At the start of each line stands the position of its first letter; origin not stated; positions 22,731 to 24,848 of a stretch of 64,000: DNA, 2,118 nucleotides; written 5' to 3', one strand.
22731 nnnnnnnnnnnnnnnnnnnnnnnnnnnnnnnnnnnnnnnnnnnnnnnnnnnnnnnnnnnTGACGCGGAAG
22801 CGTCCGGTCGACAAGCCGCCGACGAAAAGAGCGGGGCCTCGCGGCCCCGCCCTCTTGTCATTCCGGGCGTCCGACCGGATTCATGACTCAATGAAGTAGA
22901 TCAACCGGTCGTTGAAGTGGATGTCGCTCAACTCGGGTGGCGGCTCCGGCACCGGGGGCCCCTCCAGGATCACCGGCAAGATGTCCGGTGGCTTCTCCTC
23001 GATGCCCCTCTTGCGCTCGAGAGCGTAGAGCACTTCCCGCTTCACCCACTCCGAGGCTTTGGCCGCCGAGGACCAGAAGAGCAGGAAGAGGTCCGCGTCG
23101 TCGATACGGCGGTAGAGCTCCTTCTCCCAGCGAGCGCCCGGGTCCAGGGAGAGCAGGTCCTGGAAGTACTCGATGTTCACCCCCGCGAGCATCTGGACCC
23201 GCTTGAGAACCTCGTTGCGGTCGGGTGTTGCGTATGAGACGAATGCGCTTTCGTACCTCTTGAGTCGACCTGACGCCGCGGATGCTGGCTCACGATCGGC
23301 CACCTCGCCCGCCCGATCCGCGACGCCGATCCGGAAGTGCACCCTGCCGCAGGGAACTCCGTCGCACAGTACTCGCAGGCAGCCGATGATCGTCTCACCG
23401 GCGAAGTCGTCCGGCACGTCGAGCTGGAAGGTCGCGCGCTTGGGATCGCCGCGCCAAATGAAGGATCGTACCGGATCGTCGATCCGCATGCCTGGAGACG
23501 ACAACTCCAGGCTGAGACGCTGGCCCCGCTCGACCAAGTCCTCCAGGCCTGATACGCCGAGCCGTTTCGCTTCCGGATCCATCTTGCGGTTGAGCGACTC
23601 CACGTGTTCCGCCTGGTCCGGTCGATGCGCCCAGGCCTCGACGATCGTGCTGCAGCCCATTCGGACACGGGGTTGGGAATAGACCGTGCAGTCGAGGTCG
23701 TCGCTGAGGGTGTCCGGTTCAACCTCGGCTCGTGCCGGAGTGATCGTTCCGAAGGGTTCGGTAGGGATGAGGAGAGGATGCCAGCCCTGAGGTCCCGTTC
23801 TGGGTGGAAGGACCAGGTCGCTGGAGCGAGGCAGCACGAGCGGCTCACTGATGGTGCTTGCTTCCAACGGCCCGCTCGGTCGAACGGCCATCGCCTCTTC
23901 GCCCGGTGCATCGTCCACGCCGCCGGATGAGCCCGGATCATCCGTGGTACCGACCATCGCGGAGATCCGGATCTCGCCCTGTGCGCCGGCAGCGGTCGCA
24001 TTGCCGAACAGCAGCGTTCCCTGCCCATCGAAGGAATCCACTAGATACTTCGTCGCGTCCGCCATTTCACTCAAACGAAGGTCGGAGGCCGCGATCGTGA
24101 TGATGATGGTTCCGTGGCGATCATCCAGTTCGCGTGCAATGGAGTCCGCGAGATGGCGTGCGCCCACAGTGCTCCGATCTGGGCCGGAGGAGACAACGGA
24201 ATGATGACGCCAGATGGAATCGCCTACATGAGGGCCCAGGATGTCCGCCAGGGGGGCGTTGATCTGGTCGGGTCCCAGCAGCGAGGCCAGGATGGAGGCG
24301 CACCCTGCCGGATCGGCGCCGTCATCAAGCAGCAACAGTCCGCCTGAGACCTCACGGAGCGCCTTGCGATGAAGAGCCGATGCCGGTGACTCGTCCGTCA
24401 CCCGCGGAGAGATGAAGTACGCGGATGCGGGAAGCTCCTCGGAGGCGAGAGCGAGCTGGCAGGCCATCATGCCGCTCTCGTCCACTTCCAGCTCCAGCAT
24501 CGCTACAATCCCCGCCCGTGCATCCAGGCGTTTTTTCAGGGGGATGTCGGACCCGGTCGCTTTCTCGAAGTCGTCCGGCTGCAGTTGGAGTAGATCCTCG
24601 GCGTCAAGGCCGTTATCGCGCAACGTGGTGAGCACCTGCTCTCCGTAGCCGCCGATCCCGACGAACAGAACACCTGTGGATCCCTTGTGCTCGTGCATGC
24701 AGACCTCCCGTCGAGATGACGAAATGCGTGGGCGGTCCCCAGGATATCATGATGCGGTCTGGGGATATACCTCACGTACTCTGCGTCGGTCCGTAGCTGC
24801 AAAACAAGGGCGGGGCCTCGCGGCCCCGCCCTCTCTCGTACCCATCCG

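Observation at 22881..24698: Degenerate FtsZ/tubulin-like domain fused to a C-terminal TIR domain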

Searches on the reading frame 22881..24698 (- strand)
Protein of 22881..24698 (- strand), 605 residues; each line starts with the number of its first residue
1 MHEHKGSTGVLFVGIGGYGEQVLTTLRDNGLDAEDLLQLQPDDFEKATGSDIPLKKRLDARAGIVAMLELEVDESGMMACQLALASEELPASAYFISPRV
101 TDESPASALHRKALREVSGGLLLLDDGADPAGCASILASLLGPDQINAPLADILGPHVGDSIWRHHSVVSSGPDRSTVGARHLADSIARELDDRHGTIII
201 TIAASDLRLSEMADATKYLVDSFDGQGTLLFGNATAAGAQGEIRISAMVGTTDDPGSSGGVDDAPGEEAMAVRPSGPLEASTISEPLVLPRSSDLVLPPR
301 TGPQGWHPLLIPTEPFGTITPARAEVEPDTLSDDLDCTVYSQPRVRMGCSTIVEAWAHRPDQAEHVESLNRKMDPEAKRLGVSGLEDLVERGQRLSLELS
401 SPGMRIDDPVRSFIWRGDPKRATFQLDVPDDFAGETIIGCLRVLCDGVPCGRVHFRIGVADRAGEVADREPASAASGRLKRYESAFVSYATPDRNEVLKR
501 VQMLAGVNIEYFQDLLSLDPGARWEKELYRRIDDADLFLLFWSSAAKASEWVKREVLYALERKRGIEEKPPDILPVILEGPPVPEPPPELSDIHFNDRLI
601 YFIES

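Call 3: search_protein_families(library=pfam, proteins=[window:22881-24698:-], max_evalue=1)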
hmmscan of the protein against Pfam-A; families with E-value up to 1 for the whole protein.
window:22881-24698:- (605 aa): 3 families
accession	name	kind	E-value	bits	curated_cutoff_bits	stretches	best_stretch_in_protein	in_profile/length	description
PF13676.11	TIR_2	-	2.5e-17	63.9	28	1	486-595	2-105/122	TIR domain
PF08937.16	ThsB_TIR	-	0.0058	17.5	21.2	1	525-566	49-90/100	Thoeris protein ThsB, TIR-like domain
PF12327.13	FtsZ_C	-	0.05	14.4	27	1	191-249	33-91/95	FtsZ family, C-terminal domain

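Call 4: search_protein_families(library=padloc, proteins=[window:22881-24698:-], max_evalue=1)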
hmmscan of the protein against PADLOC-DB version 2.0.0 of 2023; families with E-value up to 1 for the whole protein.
window:22881-24698:- (605 aa): 8 families
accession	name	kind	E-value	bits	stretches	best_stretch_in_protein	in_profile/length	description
PDLC00434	ThsB1|ThsB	-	1.5e-05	22.3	1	480-563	136-220/396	TIR-like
PDLC03015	TIR-NLR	-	0.00019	18.2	1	485-578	4-94/824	-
PDLC02012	SAVED5--SAVED_TIR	-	0.0013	15.9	1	478-563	9-95/404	-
PDLC00436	ThsB1|ThsB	-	0.0018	15.8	1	480-559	33-116/183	TIR-like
PDLC02400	Aga_TIR-PNTD1-PNTD2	-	0.004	13.5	1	510-569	215-275/639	Class I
PDLC02403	Aga_TIR-PNTD1-PNTD2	-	0.0043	14.2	1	486-569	6-91/443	Class I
PDLC00420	ThsB1|ThsB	-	0.016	12.4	1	493-578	12-98/319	TIR-like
PDLC00419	ThsB1|ThsB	-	0.041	11.7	1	471-563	16-112/165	TIR-like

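Call 5: search_protein_families(library=ncbifam, proteins=[window:22881-24698:-], max_evalue=1)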
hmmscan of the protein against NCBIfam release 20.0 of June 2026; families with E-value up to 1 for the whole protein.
window:22881-24698:- (605 aa): 3 families
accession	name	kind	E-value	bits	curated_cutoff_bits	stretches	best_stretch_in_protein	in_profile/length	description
NF058526.1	Thoeris_type3_ThcB4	equivalog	3.1e-05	23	220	1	481-564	126-210/375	Thoeris type III anti-phage system protein ThcB4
NF040588.1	FxsC_Nterm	equivalog_domain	0.0014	18.6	130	1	511-596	48-137/182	TIR-like protein FxsC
NF042941.1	Retron_TIR_antiphage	equivalog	0.07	11.9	600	1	480-577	338-432/464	TIR domain-containing anti-phage reverse transcriptase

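Call 41: list_cluster_members(proteins=[P0003, P0151, P0002, P0140, window:22884-24698:-])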
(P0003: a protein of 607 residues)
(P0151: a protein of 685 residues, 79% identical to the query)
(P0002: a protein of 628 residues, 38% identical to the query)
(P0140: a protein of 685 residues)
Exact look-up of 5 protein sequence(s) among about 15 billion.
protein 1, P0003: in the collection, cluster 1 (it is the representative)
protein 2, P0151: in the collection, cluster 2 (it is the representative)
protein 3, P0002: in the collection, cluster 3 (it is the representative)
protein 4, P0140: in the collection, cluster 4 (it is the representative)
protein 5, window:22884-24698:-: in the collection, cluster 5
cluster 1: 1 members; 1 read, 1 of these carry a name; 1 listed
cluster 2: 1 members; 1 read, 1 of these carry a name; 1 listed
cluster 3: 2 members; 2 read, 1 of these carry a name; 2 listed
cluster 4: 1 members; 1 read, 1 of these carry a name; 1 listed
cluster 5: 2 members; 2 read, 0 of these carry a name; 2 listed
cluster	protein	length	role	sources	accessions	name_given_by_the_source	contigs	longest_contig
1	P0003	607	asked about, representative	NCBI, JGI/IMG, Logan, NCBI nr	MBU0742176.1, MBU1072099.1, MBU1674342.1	TIR domain-containing protein [bacterium]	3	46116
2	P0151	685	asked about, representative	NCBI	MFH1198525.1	MAG: cell division protein FtsZ [bacterium]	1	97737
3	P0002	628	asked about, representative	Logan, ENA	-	-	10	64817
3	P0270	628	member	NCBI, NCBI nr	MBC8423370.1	toll/interleukin-1 receptor domain-containing protein [bacterium]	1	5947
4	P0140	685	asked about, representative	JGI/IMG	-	cell division protein FtsZ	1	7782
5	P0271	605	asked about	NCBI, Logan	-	-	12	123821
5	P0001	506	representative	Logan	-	-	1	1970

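Call 44: predict_structure(alignment_id=A4)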
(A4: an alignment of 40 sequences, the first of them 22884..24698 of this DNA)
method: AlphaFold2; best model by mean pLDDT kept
length: 605 residues; sequences in the alignment: 40
mean_pLDDT: 79.1   pTM: 0.52
mean pLDDT of the five models: 79.1, 77.8, 74.3, 73.7, 71.7
residues with pLDDT >= 90: 288; 70-90: 176; 50-70: 44; < 50: 97
segments of 3 or more residues with pLDDT < 50: 1-4, 257-329, 464-478
pLDDT, mean of each block of 10 residues (from residue 1): 59 95 94 93 72 76 92 91 86 91 88 85 93 91 63 67 94 96 94 87 88 90 83 79 94 59 35 29 28 29 30 34 42 94 95 98 97 95 89 94 91 96 96 90 88 90 52 48 90 89 80 75 85 93 94 94 82 89 85 68 47
secondary structure, 60 per line:
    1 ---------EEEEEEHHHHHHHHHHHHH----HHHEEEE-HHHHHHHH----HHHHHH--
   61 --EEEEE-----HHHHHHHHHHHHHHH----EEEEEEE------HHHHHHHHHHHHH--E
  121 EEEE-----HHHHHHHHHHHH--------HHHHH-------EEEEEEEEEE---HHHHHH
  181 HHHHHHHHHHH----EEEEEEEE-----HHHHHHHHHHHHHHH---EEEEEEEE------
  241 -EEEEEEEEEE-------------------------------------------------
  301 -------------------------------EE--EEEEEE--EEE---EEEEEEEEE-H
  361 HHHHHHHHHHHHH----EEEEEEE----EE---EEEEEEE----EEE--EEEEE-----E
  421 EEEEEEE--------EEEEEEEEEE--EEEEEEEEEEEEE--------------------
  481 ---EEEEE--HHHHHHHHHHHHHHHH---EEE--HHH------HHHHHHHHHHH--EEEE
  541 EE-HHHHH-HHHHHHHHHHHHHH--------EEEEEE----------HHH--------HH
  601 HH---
elements in order: E10-15 H16-28 E36-39 H41-48 H53-58 E63-67 H73-87 E92-98 H105-117 E120-124 H130-141 H150-154 E162-171 H175-191 E196-203 H209-223 E227-234 E242-251 E336-341 E344-346 E350-358 H360-373 E378-384 E394-400 E405-407 E410-414 E420-427 E436-445 E448-460 E484-488 H491-506 E510-512 H524-534 E537-542 H544-548 H550-563 E572-577 H599-602

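Call 46: fold_search(model_id=the predicted structure, library=pdb)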
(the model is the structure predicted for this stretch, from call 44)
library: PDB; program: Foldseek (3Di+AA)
matches with E <= 10: 1630; with E <= 0.001: 466
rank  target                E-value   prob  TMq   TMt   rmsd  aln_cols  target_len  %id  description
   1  2q1x_B                2.2e-13  1.00  0.31  0.59   6.0       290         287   18  Crystal Structure of cell division protein FtsZ from Mycobacterium tuberculosis in complex with citrate. (released 2008-05-06)
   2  1rlu_B                2.5e-13  1.00  0.32  0.60   5.2       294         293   17  Mycobacterium tuberculosis FtsZ in complex with GTP-gamma-S (released 2004-08-31)
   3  5v68_F                5.6e-13  1.00  0.32  0.57   6.0       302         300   18  Crystal structure of cell division protein FtsZ from Mycobacterium tuberculosis bounded via the T9 loop (released 2017-03-29)
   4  8gzv_A                1.1e-12  1.00  0.28  0.50   7.4       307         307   15  Klebsiella pneumoniae FtsZ complexed with monobody (P212121) (released 2023-07-19)
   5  3voa                  1.3e-12  1.00  0.30  0.51   6.7       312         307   15  Staphylococcus aureus FtsZ 12-316 GDP-form (released 2012-08-29)
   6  5v68_E                1.7e-12  1.00  0.31  0.57   5.5       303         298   16  Crystal structure of cell division protein FtsZ from Mycobacterium tuberculosis bounded via the T9 loop (released 2017-03-29)
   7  5xdw                  1.7e-12  1.00  0.29  0.50   7.5       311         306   14  Staphylococcus aureus FtsZ 12-316 G196S (released 2017-08-02)
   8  3wgk_A                1.8e-12  1.00  0.31  0.55   6.5       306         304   16  STAPHYLOCOCCUS AUREUS FTSZ T7 mutant substituted for GAG, DeltaT7GAG-GDP (released 2013-12-25)
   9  4dxd                  2.0e-12  1.00  0.29  0.51   6.7       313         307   15  Staphylococcal Aureus FtsZ in complex with 723 (released 2012-05-23)
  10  6ym9_B                2.3e-12  1.00  0.30  0.55   6.2       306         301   17  Mycobacterium tuberculosis FtsZ in complex with GTP-gamma-S (released 2021-04-21)
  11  6ym1_B                2.5e-12  1.00  0.32  0.57   5.8       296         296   18  Mycobacterium tuberculosis FtsZ in complex with GDP (released 2021-04-14)
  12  5v68_B                2.5e-12  1.00  0.31  0.57   6.4       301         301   18  Crystal structure of cell division protein FtsZ from Mycobacterium tuberculosis bounded via the T9 loop (released 2017-03-29)
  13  7oja                  2.8e-12  1.00  0.30  0.52   6.5       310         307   14  SaFtsZ(D210N) complexed with GDP (released 2022-03-02)
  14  1rq7_B                2.9e-12  1.00  0.31  0.58   5.3       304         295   17  MYCOBACTERIUM TUBERCULOSIS FTSZ IN COMPLEX WITH GDP (released 2004-08-31)
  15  5mn5_B                2.9e-12  1.00  0.30  0.56   6.3       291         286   16  S. aureus FtsZ 12-316 T66W GTP Closed form (2TCm) (released 2016-12-21)
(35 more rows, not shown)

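Call 71: find_related_loci(query=A4, collection=genome_contigs, flank=10000)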
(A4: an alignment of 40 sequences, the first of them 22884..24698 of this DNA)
Query A4 (605 aa) in genome_contigs; peptide patterns used: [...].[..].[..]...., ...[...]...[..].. (x = any residue, [..] = any of these).
306 stretches matched a pattern; 248 encode a relative of the query (tblastn E <= 1e-3); the best 80 are kept; 80 distinct loci.
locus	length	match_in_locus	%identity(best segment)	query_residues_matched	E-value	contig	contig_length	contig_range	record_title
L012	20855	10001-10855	47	317-603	4e-79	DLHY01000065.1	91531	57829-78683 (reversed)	MAG TPA_asm: Chloracidobacterium sp. UBA7656 UBA7656_contig_2738, whole genome shotgun sequence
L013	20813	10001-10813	51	332-603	7e-77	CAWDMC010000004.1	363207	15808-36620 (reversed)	MAG: uncultured Acidobacteriota bacterium isolate MFD04944.bin.1.7 genome assembly, contig: contig_13041, whole genome s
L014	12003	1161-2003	45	319-603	2e-76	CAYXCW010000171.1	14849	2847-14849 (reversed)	MAG TPA_asm: uncultured bacterium isolate binchicken_co319_167 genome assembly, contig: NODE_5033_length_14849_cov_26.29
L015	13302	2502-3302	45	333-603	2e-75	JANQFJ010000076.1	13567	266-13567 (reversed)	MAG: Saprospiraceae bacterium isolate PL23a_bin.82 k99_5163683, whole genome shotgun sequence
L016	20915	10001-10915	43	320-603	9e-76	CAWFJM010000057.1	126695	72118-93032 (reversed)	MAG: uncultured Planctomycetaceae bacterium isolate MFD01872.bin.2.91 genome assembly, contig: contig_65783, whole genom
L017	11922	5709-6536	46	327-603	3e-75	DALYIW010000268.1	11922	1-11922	MAG TPA_asm: Coleofasciculaceae cyanobacterium CTOTU46601 NODE_392_length_11922_cov_3.956855, whole genome shotgun seque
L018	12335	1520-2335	46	330-603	2e-75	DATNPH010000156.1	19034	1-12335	MAG TPA_asm: Coleofasciculaceae cyanobacterium isolate SMAG_U16476 k141_431735, whole genome shotgun sequence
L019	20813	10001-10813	48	333-604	3e-75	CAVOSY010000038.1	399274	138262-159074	MAG: uncultured Actinomycetota bacterium isolate MFD00392.bin.1.247 genome assembly, contig: contig_6970, whole genome s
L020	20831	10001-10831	43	323-603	2e-75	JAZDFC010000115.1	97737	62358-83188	MAG: bacterium isolate MEGAHIT-group-0.183 k141_3187188, whole genome shotgun sequence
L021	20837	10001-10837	45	324-603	8e-75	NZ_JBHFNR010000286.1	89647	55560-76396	Floridaenema flaviceps BLCC-F50 bin2.fa-286, whole genome shotgun sequence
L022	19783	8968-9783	45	330-603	2e-74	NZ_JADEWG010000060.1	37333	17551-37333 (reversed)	[Phormidium] sp. LEGE 05292 NODE_60_length_37333_cov_22.6995, whole genome shotgun sequence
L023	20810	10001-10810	45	332-604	3e-74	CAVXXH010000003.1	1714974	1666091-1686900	MAG: uncultured Chloroflexia bacterium isolate MFD04716.bin.1.227 genome assembly, contig: contig_1835, whole genome sho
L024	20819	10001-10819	46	330-605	8e-74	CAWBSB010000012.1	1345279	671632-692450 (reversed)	MAG: uncultured Acidobacteriota bacterium isolate MFD01916.bin.1.29 genome assembly, contig: contig_4541, whole genome s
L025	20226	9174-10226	42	240-603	4e-74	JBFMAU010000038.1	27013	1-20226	MAG: Acidobacteriota bacterium isolate MAG146 MAG146_38, whole genome shotgun sequence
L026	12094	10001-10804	47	335-603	1e-73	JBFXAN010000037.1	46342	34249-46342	MAG: Dehalococcoidia bacterium isolate CA_2019_TPBS_23 NODE_4719_length_46342_cov_4.712106_TPBS, whole genome shotgun se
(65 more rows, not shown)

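Call 89: fold_search(model_id=the predicted structure, library=viral)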
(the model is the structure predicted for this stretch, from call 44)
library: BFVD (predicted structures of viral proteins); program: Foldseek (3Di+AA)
matches with E <= 10: 868; with E <= 0.001: 20
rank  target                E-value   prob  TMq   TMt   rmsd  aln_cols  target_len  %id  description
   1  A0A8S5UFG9            2.8e-07  1.00  0.27  0.38   7.5       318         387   12  Cell division protein [Myoviridae sp. ctcyQ27]
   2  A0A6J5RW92            4.4e-07  1.00  0.26  0.33   8.0       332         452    9  FtsZ Cell division GTPase [uncultured Caudovirales phage]
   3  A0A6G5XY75            6.0e-06  1.00  0.27  0.43   7.4       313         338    7  (no name in the UniProt tables at hand)
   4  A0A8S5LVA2            1.4e-05  1.00  0.23  0.48   8.1       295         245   12  Uncharacterized protein [Siphoviridae sp. ctMaD24]
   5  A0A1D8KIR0            2.8e-05  1.00  0.13  0.08  29.7       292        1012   14  Baseplate hub + tail lysozyme [Synechococcus phage S-CAM3]
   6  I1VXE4                3.5e-05  1.00  0.23  0.39   7.5       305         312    9  (no name in the UniProt tables at hand)
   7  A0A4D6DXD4            3.9e-05  1.00  0.22  0.36   7.4       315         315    9  Putative tubulin-like protein [Edwardsiella phage pEt-SU]
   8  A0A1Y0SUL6            8.0e-05  1.00  0.23  0.34   8.2       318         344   11  PhuZ [Pseudomonas phage Noxifer]
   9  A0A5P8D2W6            1.5e-04  1.00  0.22  0.35   8.4       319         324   12  (no name in the UniProt tables at hand)
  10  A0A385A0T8            1.6e-04  0.99  0.22  0.33   8.7       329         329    9  (no name in the UniProt tables at hand)
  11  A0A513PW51            1.8e-04  1.00  0.24  0.39   6.8       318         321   11  Uncharacterized protein [Vibrio phage 2 TSL-2019]
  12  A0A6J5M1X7            2.2e-04  1.00  0.14  0.31  10.2       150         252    9  Uncharacterized protein [uncultured Caudovirales phage]
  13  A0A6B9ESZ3            2.2e-04  0.89  0.09  0.23  23.5       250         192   10  Ig-like domain-containing protein [Duck adenovirus 1]
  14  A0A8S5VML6            3.3e-04  1.00  0.14  0.60   8.3       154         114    7  (no name in the UniProt tables at hand)
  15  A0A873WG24            4.4e-04  1.00  0.13  0.16   6.2       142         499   16  Major tail protein [Providencia phage Kokobel1]
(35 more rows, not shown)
